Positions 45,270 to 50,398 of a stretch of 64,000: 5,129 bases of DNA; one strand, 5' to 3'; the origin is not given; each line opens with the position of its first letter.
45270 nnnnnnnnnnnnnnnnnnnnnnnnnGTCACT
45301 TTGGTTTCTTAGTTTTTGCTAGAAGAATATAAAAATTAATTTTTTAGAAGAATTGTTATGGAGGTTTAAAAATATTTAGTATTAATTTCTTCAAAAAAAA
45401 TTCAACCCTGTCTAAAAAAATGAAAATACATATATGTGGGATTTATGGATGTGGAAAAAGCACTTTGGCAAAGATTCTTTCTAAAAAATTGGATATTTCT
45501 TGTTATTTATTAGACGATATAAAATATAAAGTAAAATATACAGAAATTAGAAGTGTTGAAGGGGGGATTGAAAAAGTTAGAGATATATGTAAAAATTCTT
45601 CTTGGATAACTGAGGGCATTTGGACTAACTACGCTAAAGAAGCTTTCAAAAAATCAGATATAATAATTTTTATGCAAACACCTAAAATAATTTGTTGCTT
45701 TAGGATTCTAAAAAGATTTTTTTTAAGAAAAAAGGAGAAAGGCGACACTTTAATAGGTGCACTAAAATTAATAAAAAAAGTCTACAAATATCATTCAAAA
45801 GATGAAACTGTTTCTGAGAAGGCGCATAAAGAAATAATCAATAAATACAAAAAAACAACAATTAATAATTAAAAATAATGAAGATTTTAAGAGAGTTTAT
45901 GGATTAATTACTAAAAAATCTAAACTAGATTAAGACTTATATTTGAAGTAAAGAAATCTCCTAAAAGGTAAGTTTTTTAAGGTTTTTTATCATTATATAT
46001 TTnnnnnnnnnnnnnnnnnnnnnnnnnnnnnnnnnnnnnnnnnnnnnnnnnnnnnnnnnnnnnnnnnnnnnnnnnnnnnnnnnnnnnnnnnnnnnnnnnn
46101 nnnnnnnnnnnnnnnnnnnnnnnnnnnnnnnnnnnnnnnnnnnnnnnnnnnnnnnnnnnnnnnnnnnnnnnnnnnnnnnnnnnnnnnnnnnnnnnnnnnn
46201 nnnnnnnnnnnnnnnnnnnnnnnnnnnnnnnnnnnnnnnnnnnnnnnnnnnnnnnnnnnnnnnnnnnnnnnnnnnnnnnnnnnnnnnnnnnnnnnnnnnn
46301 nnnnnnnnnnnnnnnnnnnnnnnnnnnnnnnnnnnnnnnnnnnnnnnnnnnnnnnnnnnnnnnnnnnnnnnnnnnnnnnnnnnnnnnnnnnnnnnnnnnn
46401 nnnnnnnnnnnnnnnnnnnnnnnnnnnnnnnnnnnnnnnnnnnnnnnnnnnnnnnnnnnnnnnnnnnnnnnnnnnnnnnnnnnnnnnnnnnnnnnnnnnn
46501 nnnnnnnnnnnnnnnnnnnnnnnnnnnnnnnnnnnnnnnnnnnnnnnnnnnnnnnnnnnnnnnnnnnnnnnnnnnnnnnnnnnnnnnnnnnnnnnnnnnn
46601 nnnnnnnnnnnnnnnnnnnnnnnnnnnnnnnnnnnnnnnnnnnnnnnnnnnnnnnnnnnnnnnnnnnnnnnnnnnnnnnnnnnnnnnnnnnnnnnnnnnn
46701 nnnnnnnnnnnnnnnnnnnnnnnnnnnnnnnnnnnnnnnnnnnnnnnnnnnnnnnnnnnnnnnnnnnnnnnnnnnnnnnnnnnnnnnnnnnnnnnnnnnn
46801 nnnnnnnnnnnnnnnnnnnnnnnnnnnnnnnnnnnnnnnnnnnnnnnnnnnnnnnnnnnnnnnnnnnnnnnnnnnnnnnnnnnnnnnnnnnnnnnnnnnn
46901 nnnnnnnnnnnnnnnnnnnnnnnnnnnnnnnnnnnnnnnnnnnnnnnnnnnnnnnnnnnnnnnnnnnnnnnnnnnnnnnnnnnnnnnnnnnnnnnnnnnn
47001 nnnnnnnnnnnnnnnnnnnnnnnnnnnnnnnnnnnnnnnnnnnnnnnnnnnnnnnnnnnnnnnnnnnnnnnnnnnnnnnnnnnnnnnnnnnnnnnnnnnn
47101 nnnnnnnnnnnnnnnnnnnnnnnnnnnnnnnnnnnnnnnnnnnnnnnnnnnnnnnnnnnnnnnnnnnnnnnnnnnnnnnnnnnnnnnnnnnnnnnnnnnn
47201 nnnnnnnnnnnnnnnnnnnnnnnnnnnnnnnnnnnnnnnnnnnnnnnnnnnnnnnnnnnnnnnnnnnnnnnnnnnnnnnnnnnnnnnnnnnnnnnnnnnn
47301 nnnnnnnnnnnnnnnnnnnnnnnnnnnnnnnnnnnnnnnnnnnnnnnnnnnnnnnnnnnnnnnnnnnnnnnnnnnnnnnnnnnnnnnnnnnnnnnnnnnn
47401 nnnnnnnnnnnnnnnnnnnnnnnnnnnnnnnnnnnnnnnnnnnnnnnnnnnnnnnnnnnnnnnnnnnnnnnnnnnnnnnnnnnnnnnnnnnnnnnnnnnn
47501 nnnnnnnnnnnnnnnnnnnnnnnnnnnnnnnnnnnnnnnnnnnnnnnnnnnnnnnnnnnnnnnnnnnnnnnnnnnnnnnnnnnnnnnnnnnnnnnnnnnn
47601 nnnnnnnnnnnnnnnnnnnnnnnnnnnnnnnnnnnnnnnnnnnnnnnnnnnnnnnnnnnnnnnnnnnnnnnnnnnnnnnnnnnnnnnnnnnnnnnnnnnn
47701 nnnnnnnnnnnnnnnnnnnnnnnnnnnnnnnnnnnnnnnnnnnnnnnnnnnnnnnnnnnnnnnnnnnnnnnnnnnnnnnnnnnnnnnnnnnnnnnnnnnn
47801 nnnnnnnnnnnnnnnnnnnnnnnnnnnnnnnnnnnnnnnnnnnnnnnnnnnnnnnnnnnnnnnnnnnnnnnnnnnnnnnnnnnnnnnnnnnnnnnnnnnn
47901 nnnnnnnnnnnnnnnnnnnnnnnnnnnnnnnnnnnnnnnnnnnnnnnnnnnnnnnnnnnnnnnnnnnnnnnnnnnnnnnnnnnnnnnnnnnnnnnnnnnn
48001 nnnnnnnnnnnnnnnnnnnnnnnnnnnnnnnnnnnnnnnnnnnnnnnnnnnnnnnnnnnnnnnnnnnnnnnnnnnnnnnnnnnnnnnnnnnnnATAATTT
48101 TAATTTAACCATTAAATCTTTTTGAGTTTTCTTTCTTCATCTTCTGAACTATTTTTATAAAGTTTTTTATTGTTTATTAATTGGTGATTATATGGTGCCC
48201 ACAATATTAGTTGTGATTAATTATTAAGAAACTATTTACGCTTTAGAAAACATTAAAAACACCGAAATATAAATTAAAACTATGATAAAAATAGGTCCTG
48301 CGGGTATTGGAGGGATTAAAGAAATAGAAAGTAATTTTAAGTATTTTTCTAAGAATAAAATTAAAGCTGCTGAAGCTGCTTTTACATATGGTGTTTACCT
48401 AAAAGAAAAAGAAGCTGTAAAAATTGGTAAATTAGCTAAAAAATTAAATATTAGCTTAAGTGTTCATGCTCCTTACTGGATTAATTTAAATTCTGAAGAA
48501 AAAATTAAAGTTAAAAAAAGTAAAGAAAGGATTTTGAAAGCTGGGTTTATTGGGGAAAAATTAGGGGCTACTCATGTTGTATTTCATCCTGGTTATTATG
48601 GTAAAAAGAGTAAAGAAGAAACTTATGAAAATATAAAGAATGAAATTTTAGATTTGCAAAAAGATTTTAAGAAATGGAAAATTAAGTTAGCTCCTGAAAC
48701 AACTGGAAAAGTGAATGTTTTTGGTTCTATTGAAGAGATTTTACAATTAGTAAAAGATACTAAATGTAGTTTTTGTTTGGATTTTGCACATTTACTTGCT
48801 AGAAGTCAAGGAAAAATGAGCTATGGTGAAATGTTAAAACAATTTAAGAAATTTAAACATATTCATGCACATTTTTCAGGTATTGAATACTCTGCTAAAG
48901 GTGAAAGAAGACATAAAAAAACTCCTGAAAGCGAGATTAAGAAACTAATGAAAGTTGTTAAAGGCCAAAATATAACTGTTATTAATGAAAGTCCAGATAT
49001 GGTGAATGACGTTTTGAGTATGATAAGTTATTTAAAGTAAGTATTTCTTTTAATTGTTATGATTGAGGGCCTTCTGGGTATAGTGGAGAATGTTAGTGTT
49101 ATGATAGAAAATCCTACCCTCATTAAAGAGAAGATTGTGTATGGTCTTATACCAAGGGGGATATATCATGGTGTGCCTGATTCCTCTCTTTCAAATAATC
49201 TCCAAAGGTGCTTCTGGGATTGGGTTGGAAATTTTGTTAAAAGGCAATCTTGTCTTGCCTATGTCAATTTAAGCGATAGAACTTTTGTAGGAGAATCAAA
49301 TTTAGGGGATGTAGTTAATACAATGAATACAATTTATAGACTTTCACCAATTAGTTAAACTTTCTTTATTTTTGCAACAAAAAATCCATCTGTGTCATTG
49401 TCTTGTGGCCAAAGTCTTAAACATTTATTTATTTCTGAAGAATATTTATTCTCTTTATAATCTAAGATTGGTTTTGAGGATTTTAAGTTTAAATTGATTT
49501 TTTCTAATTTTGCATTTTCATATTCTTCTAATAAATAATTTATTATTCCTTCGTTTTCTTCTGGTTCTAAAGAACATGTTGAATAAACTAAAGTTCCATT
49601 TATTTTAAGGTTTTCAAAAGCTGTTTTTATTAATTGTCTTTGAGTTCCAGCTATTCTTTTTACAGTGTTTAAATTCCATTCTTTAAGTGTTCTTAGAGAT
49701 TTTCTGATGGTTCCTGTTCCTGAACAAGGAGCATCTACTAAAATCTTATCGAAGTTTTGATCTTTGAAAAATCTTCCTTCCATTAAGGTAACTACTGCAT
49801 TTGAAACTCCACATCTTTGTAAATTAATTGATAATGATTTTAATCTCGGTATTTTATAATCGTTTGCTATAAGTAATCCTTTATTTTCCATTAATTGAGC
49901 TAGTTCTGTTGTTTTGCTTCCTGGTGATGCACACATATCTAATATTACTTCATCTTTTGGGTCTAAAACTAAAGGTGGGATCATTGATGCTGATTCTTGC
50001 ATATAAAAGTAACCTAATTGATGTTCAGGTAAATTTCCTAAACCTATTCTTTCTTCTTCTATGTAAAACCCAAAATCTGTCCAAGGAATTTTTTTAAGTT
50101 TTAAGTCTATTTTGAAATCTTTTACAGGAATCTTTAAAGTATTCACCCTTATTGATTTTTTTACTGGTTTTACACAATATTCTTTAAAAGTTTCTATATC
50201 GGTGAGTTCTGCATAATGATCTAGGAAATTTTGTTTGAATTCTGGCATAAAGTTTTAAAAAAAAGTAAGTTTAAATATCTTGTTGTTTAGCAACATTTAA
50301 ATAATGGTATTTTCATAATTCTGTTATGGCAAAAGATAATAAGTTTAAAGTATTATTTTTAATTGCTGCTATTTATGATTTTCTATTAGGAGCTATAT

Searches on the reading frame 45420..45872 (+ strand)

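Call 34: search_protein_families(library=pfam, proteins=[window:45420-45872:+], max_evalue=0.001)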
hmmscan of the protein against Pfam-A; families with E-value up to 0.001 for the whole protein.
window:45420-45872:+ (150 aa): 2 families
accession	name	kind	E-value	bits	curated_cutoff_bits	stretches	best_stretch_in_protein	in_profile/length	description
PF13238.12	AAA_18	-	1.1e-06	29.6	29.4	1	3-99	1-111/128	AAA domain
PF01712.25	dNK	-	1.3e-05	25.5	27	0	3-29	1-27/203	Deoxynucleoside kinase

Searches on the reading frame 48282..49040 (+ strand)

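Call 34: search_protein_families(library=pfam, proteins=[window:48282-49040:+], max_evalue=0.001)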
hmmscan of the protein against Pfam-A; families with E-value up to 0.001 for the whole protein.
window:48282-49040:+ (252 aa): 2 families
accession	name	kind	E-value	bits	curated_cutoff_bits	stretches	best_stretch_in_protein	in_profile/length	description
PF01261.30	AP_endonuc_2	-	5.1e-24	85.8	31.1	1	29-197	11-186/249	Xylose isomerase-like TIM barrel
PF03851.20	UvdE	-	1.1e-06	28.6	24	1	33-186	77-227/275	UV-endonuclease UvdE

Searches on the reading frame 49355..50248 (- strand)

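Call 34: search_protein_families(library=pfam, proteins=[window:49355-50248:-], max_evalue=0.001)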
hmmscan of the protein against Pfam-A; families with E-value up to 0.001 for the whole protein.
window:49355-50248:- (297 aa): 3 families
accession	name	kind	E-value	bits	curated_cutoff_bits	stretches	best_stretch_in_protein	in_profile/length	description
PF01189.24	Methyltr_RsmB-F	-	4.2e-54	183.7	27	1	94-295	3-199/199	16S rRNA methyltransferase RsmB/F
PF17125.10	Methyltr_RsmF_N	-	7.5e-17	62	34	1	6-85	3-85/86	N-terminal domain of 16S rRNA methyltransferase RsmF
PF13847.12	Methyltransf_31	-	0.00038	20.6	27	1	98-228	3-115/145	Methyltransferase domain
